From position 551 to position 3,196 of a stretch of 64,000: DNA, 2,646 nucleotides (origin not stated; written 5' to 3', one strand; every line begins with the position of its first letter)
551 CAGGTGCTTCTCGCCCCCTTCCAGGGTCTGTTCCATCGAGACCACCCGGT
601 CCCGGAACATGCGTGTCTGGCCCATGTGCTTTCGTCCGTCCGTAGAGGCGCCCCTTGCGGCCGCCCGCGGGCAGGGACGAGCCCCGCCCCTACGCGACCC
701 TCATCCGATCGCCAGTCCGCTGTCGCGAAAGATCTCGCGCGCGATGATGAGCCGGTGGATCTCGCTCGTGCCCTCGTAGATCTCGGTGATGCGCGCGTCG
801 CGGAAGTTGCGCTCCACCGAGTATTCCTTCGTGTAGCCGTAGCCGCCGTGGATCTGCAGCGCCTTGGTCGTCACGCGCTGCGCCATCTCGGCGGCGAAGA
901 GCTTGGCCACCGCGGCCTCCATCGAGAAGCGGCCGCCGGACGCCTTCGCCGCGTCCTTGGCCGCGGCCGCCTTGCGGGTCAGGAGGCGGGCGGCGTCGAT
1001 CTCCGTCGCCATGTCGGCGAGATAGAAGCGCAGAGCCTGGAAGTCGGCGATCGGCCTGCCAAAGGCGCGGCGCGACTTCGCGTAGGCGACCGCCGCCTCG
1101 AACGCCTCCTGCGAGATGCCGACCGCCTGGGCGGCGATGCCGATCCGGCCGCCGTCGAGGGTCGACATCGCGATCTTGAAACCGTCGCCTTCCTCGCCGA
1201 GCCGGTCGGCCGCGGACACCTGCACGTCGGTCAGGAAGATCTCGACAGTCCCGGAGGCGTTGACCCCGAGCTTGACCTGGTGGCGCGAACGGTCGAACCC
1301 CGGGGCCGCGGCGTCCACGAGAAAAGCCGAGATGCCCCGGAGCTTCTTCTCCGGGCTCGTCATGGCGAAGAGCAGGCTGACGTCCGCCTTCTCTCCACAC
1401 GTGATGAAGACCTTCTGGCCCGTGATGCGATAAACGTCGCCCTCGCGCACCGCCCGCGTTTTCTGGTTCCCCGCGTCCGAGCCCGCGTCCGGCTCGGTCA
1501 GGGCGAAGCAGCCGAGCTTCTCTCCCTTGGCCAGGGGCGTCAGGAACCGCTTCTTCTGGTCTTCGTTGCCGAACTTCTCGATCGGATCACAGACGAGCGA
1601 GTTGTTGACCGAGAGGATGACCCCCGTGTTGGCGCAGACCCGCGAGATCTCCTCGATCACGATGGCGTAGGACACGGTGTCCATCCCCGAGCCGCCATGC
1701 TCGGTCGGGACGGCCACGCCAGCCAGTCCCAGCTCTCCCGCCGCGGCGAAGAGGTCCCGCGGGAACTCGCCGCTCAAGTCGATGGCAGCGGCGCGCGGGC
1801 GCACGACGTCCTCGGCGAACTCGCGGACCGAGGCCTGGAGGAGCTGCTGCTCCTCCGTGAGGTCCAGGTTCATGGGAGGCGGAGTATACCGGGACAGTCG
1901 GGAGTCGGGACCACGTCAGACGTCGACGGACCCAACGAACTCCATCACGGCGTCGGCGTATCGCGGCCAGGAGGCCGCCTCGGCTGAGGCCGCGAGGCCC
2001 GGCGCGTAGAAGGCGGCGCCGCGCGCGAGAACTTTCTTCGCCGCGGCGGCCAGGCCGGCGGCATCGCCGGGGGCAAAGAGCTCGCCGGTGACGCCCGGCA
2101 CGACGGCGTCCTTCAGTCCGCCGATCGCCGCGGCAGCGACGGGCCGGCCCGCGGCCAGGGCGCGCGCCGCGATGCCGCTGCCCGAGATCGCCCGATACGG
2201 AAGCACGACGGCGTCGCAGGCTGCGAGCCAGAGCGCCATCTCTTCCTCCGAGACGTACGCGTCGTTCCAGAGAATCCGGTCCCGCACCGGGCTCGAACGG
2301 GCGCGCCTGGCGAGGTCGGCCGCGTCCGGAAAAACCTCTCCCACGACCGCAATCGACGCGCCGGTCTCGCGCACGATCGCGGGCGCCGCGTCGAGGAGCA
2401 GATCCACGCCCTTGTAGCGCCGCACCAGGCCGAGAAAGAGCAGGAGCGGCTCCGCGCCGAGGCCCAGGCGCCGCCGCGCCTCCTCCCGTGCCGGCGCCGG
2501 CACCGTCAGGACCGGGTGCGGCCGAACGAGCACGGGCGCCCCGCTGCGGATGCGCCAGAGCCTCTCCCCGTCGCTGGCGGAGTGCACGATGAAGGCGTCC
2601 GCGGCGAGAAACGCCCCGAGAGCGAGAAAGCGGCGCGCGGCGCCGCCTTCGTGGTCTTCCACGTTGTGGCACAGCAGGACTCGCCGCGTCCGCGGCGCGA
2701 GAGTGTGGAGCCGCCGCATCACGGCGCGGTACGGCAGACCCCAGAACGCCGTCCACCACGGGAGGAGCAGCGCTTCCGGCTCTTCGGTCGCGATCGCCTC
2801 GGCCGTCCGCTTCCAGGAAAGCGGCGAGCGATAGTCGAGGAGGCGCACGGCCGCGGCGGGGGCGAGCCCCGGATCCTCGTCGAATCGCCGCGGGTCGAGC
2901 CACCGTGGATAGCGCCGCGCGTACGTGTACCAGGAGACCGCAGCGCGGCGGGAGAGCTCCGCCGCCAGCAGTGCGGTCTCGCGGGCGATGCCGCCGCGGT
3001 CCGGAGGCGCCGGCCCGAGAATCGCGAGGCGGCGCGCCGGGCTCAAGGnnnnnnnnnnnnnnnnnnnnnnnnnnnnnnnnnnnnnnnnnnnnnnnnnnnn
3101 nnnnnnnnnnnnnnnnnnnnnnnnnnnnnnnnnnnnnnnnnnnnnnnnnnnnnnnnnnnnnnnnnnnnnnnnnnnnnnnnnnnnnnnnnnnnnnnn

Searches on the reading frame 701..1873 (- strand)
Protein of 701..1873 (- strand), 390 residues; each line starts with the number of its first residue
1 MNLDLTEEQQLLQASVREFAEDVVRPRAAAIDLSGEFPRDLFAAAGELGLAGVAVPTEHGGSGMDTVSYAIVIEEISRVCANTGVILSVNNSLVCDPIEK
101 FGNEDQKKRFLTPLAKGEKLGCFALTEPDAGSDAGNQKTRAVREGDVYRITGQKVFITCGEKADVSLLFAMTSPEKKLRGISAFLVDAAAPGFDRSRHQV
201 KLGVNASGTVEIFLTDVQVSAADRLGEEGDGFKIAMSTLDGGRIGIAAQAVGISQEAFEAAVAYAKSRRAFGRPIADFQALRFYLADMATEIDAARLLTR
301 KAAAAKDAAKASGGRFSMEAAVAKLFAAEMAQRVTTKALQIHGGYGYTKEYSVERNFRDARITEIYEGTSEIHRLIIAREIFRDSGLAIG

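Call 68: search_protein_families(library=pfam, proteins=[window:701-1873:-], max_evalue=0.001)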
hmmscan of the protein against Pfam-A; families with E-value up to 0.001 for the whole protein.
window:701-1873:- (390 aa): 5 families
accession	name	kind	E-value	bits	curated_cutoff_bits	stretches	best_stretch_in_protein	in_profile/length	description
PF00441.29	Acyl-CoA_dh_1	-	6.5e-55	185.8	22.4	1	229-381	1-149/150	Acyl-CoA dehydrogenase, C-terminal domain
PF02771.21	Acyl-CoA_dh_N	-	4.4e-41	140.2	22.9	1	6-118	1-113/113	Acyl-CoA dehydrogenase, N-terminal domain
PF08028.16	Acyl-CoA_dh_2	-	2.1e-25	90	22.7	1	244-370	1-133/134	Acyl-CoA dehydrogenase, C-terminal domain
PF02770.24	Acyl-CoA_dh_M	-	2.6e-21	76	33.3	1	122-217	1-97/97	Acyl-CoA dehydrogenase, middle domain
PF22924.1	ACOX_C_alpha1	-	0.00093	19.5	27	0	262-379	27-166/169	Acyl-CoA oxidase, C-alpha1 domain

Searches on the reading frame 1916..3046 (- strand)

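Call 68: search_protein_families(library=pfam, proteins=[window:1916-3046:-], max_evalue=0.001)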
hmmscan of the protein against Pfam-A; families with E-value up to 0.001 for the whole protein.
window:1916-3046:- (376 aa): 2 families
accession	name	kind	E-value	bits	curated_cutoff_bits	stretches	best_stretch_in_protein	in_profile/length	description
PF13692.12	Glyco_trans_1_4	-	1.4e-20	74.5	27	1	200-341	2-141/142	Glycosyl transferases group 1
PF00534.26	Glycos_transf_1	-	2.2e-15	57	26.4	1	187-341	2-157/172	Glycosyl transferases group 1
